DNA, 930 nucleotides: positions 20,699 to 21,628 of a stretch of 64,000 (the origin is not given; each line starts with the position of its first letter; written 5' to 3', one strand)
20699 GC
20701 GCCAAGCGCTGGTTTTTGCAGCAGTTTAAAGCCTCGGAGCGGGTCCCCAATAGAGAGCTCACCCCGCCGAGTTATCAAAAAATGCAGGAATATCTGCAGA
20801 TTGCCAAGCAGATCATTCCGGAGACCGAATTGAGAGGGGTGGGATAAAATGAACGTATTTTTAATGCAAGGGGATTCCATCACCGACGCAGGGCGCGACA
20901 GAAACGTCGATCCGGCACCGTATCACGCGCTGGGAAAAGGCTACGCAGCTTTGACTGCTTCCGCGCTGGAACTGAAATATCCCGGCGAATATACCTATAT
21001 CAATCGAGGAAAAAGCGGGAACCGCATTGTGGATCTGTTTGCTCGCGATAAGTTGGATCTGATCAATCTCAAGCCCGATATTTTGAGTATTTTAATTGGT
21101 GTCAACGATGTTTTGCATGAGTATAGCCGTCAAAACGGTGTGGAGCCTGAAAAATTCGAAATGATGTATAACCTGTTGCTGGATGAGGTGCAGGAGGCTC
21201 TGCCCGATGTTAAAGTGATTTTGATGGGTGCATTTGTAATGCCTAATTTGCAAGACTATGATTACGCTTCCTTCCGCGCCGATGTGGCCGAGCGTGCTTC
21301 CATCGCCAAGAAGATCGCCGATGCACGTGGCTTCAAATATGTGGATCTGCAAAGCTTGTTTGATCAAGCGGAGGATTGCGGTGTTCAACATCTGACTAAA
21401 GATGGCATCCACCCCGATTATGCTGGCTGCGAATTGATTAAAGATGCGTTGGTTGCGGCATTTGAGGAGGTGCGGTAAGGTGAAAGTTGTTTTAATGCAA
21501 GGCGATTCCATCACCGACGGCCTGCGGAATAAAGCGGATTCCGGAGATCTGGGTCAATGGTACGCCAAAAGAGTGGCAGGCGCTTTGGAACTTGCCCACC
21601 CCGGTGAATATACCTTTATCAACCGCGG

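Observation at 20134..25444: Class III RNR operon carrying two tightly coupled tandem SGNH/GDSL hydrolase paralogs between nrdG and nrdD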

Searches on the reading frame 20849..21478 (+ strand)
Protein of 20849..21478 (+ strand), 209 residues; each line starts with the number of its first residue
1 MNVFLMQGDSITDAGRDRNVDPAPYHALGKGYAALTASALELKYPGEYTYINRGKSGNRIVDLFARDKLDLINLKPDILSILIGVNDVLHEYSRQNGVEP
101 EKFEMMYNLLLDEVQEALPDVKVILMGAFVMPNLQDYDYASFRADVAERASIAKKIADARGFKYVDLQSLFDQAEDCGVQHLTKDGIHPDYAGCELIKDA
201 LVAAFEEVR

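Call 3: search_protein_families(library=pfam, proteins=[window:20849-21478:+])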
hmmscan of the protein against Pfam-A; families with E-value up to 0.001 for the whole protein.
window:20849-21478:+ (209 aa): 3 families
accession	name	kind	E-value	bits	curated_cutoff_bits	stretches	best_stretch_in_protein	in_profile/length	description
PF13472.12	Lipase_GDSL_2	-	5.2e-26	92.7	32.9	1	8-195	3-177/178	GDSL-like Lipase/Acylhydrolase family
PF00657.28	Lipase_GDSL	-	3.8e-14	53.8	23.6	1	8-198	5-205/208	GDSL-like Lipase/Acylhydrolase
PF04311.20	DUF459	-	8.7e-05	22.4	27.2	1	73-201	57-194/197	Protein of unknown function (DUF459)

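Call 4: search_protein_families(library=ncbifam, proteins=[window:20849-21478:+])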
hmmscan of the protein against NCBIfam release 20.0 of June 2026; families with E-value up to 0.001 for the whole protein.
window:20849-21478:+ (209 aa): 1 family
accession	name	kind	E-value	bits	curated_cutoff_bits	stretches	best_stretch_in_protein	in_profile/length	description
NF042968.1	AcxylEst_AxeA1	equivalog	3.3e-06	25.7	700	1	70-197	338-455/459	acetylxylan esterase AxeA1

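Call 13: search_solved_structures(query=window:20849-21478:+, max_evalue=0.01, show_alignments=2)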
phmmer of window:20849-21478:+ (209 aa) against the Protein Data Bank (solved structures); distinct sequences matched with E-value up to 0.01: 18.
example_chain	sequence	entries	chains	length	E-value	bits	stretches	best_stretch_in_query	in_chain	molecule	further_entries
5jd3_A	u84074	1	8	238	7.9e-26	94.4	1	5-204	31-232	LAE5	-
4q9a_A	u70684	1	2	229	1.3e-25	93.7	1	3-199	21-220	Tat pathway signal sequence domain protein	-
4oao_A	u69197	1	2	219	8.3e-22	81.3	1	5-202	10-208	Acetyl xylan esterase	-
5bn1_A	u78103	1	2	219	1e-21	80.9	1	5-202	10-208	Acetyl xylan esterase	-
4oap_A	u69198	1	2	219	1e-21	80.9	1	5-202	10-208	Acetyl xylan esterase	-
3w7v_A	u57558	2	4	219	1e-21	80.9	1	5-202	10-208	Acetyl xylan esterase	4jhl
4jko_A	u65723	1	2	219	2.8e-21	79.6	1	5-202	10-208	Acetyl xylan esterase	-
4jj4_A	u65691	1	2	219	1.2e-20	77.4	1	5-201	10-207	Acetyl xylan esterase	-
4jj6_A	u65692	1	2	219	2.4e-20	76.5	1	5-201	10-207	Acetyl xylan esterase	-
3rjt_A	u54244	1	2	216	2e-18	70.2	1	4-202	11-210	Lipolytic protein G-D-S-L family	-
7ddy_D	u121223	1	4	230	1.7e-15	60.6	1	31-202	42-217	G-D-S-L family lipolytic protein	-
3p94_A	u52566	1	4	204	1.4e-11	47.8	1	49-204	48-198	GDSL-like Lipase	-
9hi6_A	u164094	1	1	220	0.00018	24.7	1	48-205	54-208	FI6-focused design_04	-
4hf7_A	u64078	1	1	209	0.00024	24.3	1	49-206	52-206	Putative acylhydrolase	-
6njc_A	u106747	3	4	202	0.00081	22.5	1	51-197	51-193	Sialate O-acetylesterase | Lysophospholipase L1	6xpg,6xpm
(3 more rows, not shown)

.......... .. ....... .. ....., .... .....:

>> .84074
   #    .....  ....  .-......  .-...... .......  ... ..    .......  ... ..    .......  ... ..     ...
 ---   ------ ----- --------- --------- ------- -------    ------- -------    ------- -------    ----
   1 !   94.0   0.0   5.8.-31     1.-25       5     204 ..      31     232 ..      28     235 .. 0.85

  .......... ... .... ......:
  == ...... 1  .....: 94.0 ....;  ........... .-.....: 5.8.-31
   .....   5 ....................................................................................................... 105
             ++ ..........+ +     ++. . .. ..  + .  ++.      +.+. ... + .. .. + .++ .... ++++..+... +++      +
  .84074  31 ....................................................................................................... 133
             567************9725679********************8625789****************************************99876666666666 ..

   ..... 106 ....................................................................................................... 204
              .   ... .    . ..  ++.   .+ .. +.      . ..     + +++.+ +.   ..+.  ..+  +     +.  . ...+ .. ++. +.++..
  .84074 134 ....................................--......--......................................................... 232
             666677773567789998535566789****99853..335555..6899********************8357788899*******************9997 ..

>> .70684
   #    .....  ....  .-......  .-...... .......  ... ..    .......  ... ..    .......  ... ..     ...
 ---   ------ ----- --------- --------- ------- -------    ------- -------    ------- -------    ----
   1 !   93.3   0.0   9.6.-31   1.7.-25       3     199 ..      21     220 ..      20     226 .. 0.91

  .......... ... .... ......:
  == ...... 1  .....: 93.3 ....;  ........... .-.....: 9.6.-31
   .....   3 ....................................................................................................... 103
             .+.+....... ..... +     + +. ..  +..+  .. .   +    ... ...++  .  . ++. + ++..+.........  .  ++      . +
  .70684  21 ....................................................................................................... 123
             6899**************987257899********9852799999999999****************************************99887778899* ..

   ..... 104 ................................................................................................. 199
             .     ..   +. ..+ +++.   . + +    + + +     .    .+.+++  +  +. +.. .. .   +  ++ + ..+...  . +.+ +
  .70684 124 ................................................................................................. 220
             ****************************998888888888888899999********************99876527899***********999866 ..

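Call 14: find_homologous_proteins(query=window:20849-21478:+)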
Query window:20849-21478:+ (209 aa): 2554 proteins with E <= 0.001 among 2829 candidates; the best 120 are listed.
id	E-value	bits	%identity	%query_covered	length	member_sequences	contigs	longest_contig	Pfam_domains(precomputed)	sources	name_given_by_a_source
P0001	6.3e-134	462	100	100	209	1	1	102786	PF13472.13,PF00657.29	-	-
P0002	4.4e-116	404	86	100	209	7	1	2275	PF04311.21,PF13472.13,PF00657.29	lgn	-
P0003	4.5e-114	397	87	100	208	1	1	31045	PF04311.21,PF13472.13,PF00657.29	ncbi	-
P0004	2.5e-111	388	84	100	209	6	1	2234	PF04311.21,PF13472.13,PF00657.29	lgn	-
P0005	3.2e-111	388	85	100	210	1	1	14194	PF04311.21,PF13472.13,PF00657.29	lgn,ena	-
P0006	6.2e-106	371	81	100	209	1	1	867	PF04311.21,PF13472.13,PF00657.29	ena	-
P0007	6.6e-104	364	81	100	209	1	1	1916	PF13472.13,PF00657.29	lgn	-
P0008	6.6e-104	364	79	100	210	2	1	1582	PF04311.21,PF13472.13,PF00657.29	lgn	-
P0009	8.9e-104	364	80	100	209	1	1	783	PF04311.21,PF13472.13,PF00657.29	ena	-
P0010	3.9e-101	355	79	100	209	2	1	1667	PF04311.21,PF13472.13,PF00657.29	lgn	-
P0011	4.6e-101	355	78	100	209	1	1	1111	PF13472.13,PF00657.29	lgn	-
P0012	9.6e-101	354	78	100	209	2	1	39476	PF13472.13,PF00657.29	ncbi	-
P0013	1.4e-99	350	77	100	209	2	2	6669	PF13472.13,PF00657.29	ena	-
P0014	2.1e-99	349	77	100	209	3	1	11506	PF13472.13,PF00657.29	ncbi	-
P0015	7.1e-99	348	76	100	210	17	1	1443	PF04311.21,PF13472.13,PF00657.29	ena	-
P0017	1.8e-85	304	67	100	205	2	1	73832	PF13472.13,PF00657.29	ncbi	-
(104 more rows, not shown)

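Call 15: find_encoding_contigs(protein=P0003, flank=8000, max_places=3)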
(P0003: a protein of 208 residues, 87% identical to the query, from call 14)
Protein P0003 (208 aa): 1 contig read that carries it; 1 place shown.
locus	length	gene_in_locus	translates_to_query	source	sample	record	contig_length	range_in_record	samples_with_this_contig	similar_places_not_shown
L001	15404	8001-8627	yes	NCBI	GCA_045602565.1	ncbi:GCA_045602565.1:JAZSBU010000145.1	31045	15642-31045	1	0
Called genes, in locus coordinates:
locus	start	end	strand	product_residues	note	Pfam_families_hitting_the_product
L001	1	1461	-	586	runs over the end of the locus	PF13522:GATase_6, PF13537:GATase_7, PF01380:SIS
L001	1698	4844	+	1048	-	PF00395:SLH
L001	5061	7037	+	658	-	-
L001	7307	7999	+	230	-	PF13353:Fer4_12, PF04055:Radical_SAM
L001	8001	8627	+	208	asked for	PF00657:Lipase_GDSL, PF13472:Lipase_GDSL_2, PF04311:DUF459 (weak)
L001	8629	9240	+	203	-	PF00657:Lipase_GDSL, PF04311:DUF459 (weak), PF13472:Lipase_GDSL_2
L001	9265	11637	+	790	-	PF03477:ATP-cone, PF13597:NRDD, PF00462:Glutaredoxin (faint)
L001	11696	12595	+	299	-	PF00890:FAD_binding_2 (weak), PF01134:GIDA (faint), PF01266:DAO (weak), PF07992:Pyr_redox_2, PF12831:FAD_oxidored, PF13450:NAD_binding_8 (weak), PF13738:Pyr_redox_3, PF00070:Pyr_redox, +3 more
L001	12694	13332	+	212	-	PF01205:Impact_N, PF09186:DUF1949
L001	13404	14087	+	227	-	PF00072:Response_reg, PF00486:Trans_reg_C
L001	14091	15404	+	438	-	?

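Call 16: find_encoding_contigs(protein=P0012, flank=8000, max_places=3)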
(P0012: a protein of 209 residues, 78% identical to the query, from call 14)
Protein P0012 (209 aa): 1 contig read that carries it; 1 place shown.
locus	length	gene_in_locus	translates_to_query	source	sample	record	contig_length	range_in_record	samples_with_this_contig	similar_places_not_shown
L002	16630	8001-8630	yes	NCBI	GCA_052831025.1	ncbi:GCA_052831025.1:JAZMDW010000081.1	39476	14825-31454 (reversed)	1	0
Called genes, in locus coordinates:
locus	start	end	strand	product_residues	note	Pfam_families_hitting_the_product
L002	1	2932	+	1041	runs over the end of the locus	PF00395:SLH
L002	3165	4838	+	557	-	-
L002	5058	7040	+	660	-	PF00395:SLH (faint)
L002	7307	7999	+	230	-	PF13353:Fer4_12, PF04055:Radical_SAM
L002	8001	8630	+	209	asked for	PF00657:Lipase_GDSL, PF13472:Lipase_GDSL_2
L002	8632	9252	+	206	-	PF00657:Lipase_GDSL, PF04311:DUF459 (weak), PF13472:Lipase_GDSL_2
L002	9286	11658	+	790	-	PF03477:ATP-cone, PF13597:NRDD, PF00462:Glutaredoxin (weak)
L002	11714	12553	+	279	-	PF00890:FAD_binding_2, PF01134:GIDA (faint), PF01266:DAO (weak), PF07992:Pyr_redox_2, PF12831:FAD_oxidored, PF13450:NAD_binding_8 (weak), PF13738:Pyr_redox_3, PF00070:Pyr_redox, +4 more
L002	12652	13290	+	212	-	PF01205:Impact_N, PF09186:DUF1949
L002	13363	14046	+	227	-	PF00072:Response_reg, PF00486:Trans_reg_C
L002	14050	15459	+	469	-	PF00672:HAMP, PF00512:HisKA, PF02518:HATPase_c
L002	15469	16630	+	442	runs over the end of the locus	PF00089:Trypsin, PF13365:Trypsin_2, PF00595:PDZ (weak), PF13180:PDZ_2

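Call 17: find_encoding_contigs(protein=P0017, flank=8000, max_places=3)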
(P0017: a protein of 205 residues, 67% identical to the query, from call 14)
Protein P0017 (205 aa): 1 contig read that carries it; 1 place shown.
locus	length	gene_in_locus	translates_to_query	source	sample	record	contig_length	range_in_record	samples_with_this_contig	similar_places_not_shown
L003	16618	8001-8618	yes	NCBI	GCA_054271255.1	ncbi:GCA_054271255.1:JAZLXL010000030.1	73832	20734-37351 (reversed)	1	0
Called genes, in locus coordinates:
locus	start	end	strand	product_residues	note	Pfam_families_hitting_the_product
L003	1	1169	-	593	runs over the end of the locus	PF13522:GATase_6, PF13537:GATase_7, PF01380:SIS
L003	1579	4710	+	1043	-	PF00395:SLH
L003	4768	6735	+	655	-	-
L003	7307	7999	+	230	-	PF13353:Fer4_12, PF04055:Radical_SAM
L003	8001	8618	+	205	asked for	PF00657:Lipase_GDSL, PF13472:Lipase_GDSL_2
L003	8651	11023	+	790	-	PF03477:ATP-cone, PF13597:NRDD, PF00462:Glutaredoxin (weak)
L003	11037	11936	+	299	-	PF00890:FAD_binding_2 (weak), PF01134:GIDA (faint), PF01266:DAO (faint), PF03486:HI0933_like (faint), PF07992:Pyr_redox_2, PF12831:FAD_oxidored, PF13738:Pyr_redox_3, PF00070:Pyr_redox, +1 more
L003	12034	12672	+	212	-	PF01205:Impact_N, PF09186:DUF1949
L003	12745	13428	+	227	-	PF00072:Response_reg, PF00486:Trans_reg_C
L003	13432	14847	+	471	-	PF00672:HAMP, PF00512:HisKA, PF02518:HATPase_c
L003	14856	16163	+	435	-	PF00089:Trypsin, PF13365:Trypsin_2, PF00595:PDZ (weak), PF13180:PDZ_2, PF17820:PDZ_6 (weak)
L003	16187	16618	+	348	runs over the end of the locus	PF13303:PTS_EIIC_2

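Call 19: find_related_loci(query=A1, collection=genome_contigs, flank=6000)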
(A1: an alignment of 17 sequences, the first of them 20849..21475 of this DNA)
Query A1 (209 aa) in genome_contigs; peptide patterns used: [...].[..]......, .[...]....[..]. (x = any residue, [..] = any of these).
600 stretches matched a pattern (row limit reached: there are more); 588 encode a relative of the query (tblastn E <= 1e-3); the best 80 are kept; 80 distinct loci.
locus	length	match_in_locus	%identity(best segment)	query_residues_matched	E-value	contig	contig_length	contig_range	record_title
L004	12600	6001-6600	53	5-205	6e-66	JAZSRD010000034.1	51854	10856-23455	MAG: Eubacteriales bacterium isolate T1900044540_TS20190006.MAGScoT_cleanbin_000007 SGB_55_k141_2767503, whole genome sh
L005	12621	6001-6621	49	1-209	7e-62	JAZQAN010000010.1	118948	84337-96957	MAG: Clostridia bacterium isolate T1900044642_TS20190108.MAGScoT_cleanbin_000091 SGB_1291_k141_73915, whole genome shotg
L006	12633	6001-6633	50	1-208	1e-59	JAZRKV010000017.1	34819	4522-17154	MAG: Acutalibacteraceae bacterium isolate T1900045445_YK20190136.MAGScoT_cleanbin_000025 SGB_7145_k141_574737, whole gen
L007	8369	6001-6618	46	1-208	3e-59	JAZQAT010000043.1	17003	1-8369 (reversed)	MAG: Acetatifactor sp. isolate T1900044642_TS20190108.MAGScoT_cleanbin_000058 SGB_1285_k141_68614, whole genome shotgun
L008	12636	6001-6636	45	1-209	8e-59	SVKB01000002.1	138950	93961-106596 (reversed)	MAG: Oscillospiraceae bacterium isolate SIG450 NODE_2587_length_138950_cov_6.937157, whole genome shotgun sequence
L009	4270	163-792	48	4-209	2e-58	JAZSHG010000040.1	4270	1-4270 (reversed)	MAG: Acutalibacteraceae bacterium isolate T1900044575_TS20190041.MAGScoT_cleanbin_000068 SGB_491_k141_525602, whole geno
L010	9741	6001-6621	45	1-209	6e-58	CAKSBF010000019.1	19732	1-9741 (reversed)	MAG: uncultured Clostridia bacterium isolate REFINED_METABAT215_TOP10_CONTIGS_1500_ASSEMBLY_K77_MERGED__Hadza_MoBio_hadz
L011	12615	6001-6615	47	1-207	8e-58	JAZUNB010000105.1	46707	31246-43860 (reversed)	MAG: Eubacteriales bacterium isolate T1900044890_TS20190356.MAGScoT_cleanbin_000005 SGB_3251_k141_1818850, whole genome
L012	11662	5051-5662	49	4-209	9e-58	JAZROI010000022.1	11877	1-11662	MAG: Acutalibacteraceae bacterium isolate T1900045392_YK20190082.MAGScoT_cleanbin_000045 SGB_6941_k141_184025, whole gen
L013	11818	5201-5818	48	1-208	7e-57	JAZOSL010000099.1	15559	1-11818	MAG: Acutalibacteraceae bacterium isolate T1900045543_YK20190237.MAGScoT_cleanbin_000034 SGB_7837_k141_1585918, whole ge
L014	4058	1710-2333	47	1-208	5e-57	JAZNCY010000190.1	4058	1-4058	MAG: Acutalibacteraceae bacterium isolate T1900044729_TS20190195.MAGScoT_cleanbin_000040 SGB_1993_k141_379414, whole gen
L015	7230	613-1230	47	1-207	9e-57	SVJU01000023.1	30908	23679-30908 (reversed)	MAG: Oscillospiraceae bacterium isolate SIG443 NODE_30388_length_30908_cov_2.277736, whole genome shotgun sequence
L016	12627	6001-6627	46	3-208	1e-56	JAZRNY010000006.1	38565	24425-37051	MAG: Acutalibacteraceae bacterium isolate T1900045400_YK20190090.MAGScoT_cleanbin_000003 SGB_6975_k141_641649, whole gen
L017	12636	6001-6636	47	1-208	2e-56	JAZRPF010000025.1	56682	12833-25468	MAG: Eubacteriales bacterium isolate T1900045381_YK20190071.MAGScoT_cleanbin_000007 SGB_6891_k141_411479, whole genome s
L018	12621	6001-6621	48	1-208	2e-56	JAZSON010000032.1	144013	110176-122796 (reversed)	MAG: Eubacteriales bacterium isolate T1900044549_TS20190015.MAGScoT_cleanbin_000011 SGB_185_k141_183309, whole genome sh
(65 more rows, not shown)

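Call 42: search_protein_families(library=pfam, alignment_id=A2, max_evalue=0.00001)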
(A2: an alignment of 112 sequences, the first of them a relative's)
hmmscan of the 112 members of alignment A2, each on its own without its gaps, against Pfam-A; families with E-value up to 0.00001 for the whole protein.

A. member 1, L005:5037-6023:+ (329 aa): 2 families
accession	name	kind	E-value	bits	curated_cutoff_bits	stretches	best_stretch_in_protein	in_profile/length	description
PF00781.29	DAGK_cat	-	1.2e-20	73.8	23.6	1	3-102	2-99/125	Diacylglycerol kinase catalytic domain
PF19279.4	YegS_C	-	4.4e-19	69.2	27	1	145-300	5-152/158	YegS C-terminal NAD kinase beta sandwich-like domain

B. families by the number of members that match (of 112 scanned): 121 families (the first 25 are shown)
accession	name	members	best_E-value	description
PF06283.17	ThuA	8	1.9e-35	Trehalose utilisation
PF00753.33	Lactamase_B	7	7.9e-18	Metallo-beta-lactamase superfamily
PF12706.13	Lactamase_B_2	6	1.4e-19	Beta-lactamase superfamily domain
PF09587.15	PGA_cap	3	3.8e-49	Bacterial capsule synthesis protein PGA_cap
PF00162.24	PGK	2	1.2e-166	Phosphoglycerate kinase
PF00682.25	HMGL-like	2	2.9e-69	HMGL-like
PF01699.29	Na_Ca_ex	2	2.4e-50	Sodium/calcium exchanger protein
PF00155.27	Aminotran_1_2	2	1.2e-46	Aminotransferase class I and II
PF05569.17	Peptidase_M56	2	1.2e-44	BlaR1 peptidase M56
PF07833.16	Cu_amine_oxidN1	2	2.3e-42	Copper amine oxidase N-terminal domain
PF13347.12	MFS_2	2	1.2e-39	MFS/sugar transport protein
PF18164.7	GNAT_C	2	2.3e-32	GNAT-like C-terminal domain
PF02894.22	GFO_IDH_MocA_C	2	1.7e-29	Oxidoreductase family, C-terminal alpha/beta domain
PF01408.29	GFO_IDH_MocA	2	7.9e-23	Oxidoreductase family, NAD-binding Rossmann fold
PF18082.7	NAT_N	2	1.1e-21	N-acyltransferase N-terminal domain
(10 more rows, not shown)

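Call 54: predict_structure(alignment_id=A1)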
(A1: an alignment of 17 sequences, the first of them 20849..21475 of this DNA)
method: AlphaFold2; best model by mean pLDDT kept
length: 209 residues; sequences in the alignment: 17
mean_pLDDT: 87.4   pTM: 0.88
mean pLDDT of the five models: 87.4, 82.4, 78.4, 78.0, 76.2
residues with pLDDT >= 90: 122; 70-90: 67; 50-70: 19; < 50: 1
segments of 3 or more residues with pLDDT < 50: none
pLDDT, mean of each block of 10 residues (from residue 1): 86 69 61 92 92 74 81 93 80 74 92 96 96 83 92 98 98 94 90 95 97
secondary structure, 60 per line:
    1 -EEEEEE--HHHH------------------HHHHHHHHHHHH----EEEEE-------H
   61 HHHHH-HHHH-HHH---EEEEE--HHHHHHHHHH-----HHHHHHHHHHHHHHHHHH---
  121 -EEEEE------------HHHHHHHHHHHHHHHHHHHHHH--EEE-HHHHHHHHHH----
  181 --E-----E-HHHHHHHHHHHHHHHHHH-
elements in order: E2-7 H10-13 H32-43 E48-52 H60-65 H67-70 E78-82 H85-94 H100-117 E122-126 H139-160 E163-165 H167-176 H191-208

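Call 58: fold_search(model_id=the predicted structure, library=pdb)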
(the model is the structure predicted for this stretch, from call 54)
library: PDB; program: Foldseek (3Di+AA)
matches with E <= 10: 1467; with E <= 0.001: 144
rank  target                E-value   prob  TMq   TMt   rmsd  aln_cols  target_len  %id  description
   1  4q9a_B                7.5e-17  1.00  0.90  0.86   2.1       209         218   33  Crystal structure of a putative GDSL-like lipase (PARMER_00689) from Parabacteroides merdae ATCC 43184 at 2.86 A resol (released 2014-06-25)
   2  4q9a_A                1.4e-16  1.00  0.90  0.86   2.1       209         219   33  Crystal structure of a putative GDSL-like lipase (PARMER_00689) from Parabacteroides merdae ATCC 43184 at 2.86 A resol (released 2014-06-25)
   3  4jko_A                3.7e-16  1.00  0.85  0.81   3.3       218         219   31  Crystal structure of a catalytic mutant of Axe2 (Axe2_S15A), an acetylxylan esterase from Geobacillus stearothermophil (released 2014-02-12)
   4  5jd3_G                3.9e-16  1.00  0.86  0.83   3.0       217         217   31  Crystal structure of LAE5, an alpha/beta hydrolase enzyme from the metagenome of Lake Arreo, Spain (released 2016-05-04)
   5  4jj4_A                7.3e-16  1.00  0.85  0.82   3.3       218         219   32  Crystal structure of a catalytic mutant of Axe2 (Axe2-D191A), an acetylxylan esterase from Geobacillus stearothermophi (released 2014-03-12)
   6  4oap_A                8.8e-16  1.00  0.85  0.81   3.3       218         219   32  An Axe2 mutant (W190I), an acetyl-xylooligosaccharide esterase from Geobacillus Stearmophilus (released 2015-01-14)
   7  4oao_A                9.9e-16  1.00  0.86  0.82   3.2       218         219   31  A mutant of Axe2 (R55A), and acetyl-xylooligosaccharide esterase from Geobacillus Stearmophilus (released 2015-01-14)
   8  5bn1_A                1.1e-15  1.00  0.85  0.82   2.8       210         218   31  Structure of Axe2-W215I, an acetyl xylan esterase from Geobacillus stearothermophilus (released 2016-06-29)
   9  5jd3_A                1.6e-15  1.00  0.86  0.82   2.8       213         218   30  Crystal structure of LAE5, an alpha/beta hydrolase enzyme from the metagenome of Lake Arreo, Spain (released 2016-05-04)
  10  4jj6_A                2.8e-15  1.00  0.85  0.82   3.4       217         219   30  Crystal structure of a catalytic mutant of Axe2 (Axe2-H194A), an acetylxylan esterase from Geobacillus stearothermophi (released 2014-03-12)
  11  3w7v_A                7.6e-15  1.00  0.85  0.81   3.5       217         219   31  Crystal Structure of Axe2, an Acetylxylan Esterase from Geobacillus stearothermophilus (released 2014-02-12)
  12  3rjt_A                1.4e-14  1.00  0.84  0.82   3.0       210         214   29  Crystal structure of lipolytic protein G-D-S-L family from Alicyclobacillus acidocaldarius subsp. acidocaldarius DSM 4 (released 2011-04-27)
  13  7ddy_A                9.1e-12  1.00  0.78  0.81   4.0       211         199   26  Crystal structure of an acetyl xylan esterase AlAXEase (released 2021-06-02)
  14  7ddy_D                1.2e-11  1.00  0.77  0.81   4.1       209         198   27  Crystal structure of an acetyl xylan esterase AlAXEase (released 2021-06-02)
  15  7ddy_B                3.3e-11  1.00  0.79  0.82   3.7       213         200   26  Crystal structure of an acetyl xylan esterase AlAXEase (released 2021-06-02)
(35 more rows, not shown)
